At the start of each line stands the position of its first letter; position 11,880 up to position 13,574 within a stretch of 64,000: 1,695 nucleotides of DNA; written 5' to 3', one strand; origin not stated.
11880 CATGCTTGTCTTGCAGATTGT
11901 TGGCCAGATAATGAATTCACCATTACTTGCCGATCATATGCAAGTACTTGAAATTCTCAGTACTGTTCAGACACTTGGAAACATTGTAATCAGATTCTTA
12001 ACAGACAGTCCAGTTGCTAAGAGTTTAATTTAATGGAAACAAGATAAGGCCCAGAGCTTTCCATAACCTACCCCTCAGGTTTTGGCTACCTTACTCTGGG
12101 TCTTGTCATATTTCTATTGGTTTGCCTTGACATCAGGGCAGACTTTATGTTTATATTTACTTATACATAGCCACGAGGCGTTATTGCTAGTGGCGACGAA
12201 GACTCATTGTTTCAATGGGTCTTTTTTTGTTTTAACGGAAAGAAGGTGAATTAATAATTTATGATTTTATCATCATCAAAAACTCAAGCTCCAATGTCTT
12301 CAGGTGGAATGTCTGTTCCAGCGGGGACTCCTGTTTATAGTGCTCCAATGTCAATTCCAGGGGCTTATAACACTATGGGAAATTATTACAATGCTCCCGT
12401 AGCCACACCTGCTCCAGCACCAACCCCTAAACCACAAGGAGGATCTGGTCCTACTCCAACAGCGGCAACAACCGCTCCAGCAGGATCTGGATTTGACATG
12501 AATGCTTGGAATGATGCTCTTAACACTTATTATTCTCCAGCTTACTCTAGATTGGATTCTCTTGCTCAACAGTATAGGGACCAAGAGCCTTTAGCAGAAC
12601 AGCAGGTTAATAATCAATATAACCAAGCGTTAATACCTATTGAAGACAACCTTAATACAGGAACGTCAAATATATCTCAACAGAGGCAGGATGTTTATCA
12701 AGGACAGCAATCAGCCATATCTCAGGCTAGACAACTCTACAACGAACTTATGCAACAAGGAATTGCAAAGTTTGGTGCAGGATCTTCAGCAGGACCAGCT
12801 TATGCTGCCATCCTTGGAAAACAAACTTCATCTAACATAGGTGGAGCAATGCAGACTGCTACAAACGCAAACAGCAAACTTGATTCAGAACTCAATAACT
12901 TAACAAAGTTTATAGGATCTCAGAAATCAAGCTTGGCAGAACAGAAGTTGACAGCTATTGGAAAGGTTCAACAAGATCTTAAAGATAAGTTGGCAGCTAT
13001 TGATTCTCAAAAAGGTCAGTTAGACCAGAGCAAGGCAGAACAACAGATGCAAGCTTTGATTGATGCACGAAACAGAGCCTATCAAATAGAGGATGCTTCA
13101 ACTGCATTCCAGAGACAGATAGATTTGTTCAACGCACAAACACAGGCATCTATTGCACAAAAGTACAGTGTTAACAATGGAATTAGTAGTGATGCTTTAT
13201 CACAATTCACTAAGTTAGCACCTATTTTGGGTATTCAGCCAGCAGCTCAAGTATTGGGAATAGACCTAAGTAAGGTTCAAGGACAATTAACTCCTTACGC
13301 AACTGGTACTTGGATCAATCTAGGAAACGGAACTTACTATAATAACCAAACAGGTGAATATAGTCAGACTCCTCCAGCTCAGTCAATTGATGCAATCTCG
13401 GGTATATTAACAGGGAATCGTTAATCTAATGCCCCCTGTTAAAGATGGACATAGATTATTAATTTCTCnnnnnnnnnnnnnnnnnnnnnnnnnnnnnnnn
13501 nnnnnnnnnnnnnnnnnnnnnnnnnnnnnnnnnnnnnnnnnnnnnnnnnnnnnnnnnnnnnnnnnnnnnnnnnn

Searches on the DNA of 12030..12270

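Call 41: search_rna_families(source=window, start=12030, end=12270, threshold=evalue, max_evalue=10)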
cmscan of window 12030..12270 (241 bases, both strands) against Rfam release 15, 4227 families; matches with E-value up to 10: 4.
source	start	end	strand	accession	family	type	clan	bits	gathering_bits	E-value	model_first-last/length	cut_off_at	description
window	12106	12243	+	RF02579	tsr26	Gene; sRNA;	-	16.1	141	5.8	1-122/122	no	S. aureus tsr26 small RNA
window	12210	12260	-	RF02925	6A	Gene; sRNA;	-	15.8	41.2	2.3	1-52/52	no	6A RNA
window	12144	12230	+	RF00378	Qrr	Gene; sRNA;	-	12.9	50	7.7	1-108/108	no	Qrr RNA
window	12208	12236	+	RF02117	FMR1-AS1_1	Gene; lncRNA;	-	9.8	40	6.5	1-56/56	no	FMR1 antisense RNA 1 conserved region 1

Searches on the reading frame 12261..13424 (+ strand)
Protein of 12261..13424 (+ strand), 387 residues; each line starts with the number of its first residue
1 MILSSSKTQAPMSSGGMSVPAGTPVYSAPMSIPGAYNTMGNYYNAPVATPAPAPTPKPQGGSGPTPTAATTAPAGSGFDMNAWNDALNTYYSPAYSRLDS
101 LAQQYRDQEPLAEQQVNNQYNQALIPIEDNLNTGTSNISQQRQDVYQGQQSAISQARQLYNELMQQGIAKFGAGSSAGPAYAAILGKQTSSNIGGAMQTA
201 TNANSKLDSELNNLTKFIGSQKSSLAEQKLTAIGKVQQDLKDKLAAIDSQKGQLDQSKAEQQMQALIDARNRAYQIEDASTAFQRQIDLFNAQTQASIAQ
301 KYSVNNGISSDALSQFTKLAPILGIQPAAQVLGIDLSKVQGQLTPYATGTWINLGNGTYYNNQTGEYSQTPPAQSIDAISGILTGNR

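Call 12: search_protein_families(library=phrogs, proteins=[window:12261-13424:+], max_evalue=0.01)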
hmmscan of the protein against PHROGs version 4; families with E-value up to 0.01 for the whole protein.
window:12261-13424:+ (387 aa): 0 families

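Call 16: find_related_loci(query=window:12261-13424:+, collection=viral_contigs, flank=3000)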
Query window:12261-13424:+ (387 aa) in viral_contigs; peptide patterns used: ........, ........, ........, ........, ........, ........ (x = any residue, [..] = any of these).
24 stretches matched a pattern, but none encodes a relative of the query by tblastn (E <= 1e-3).
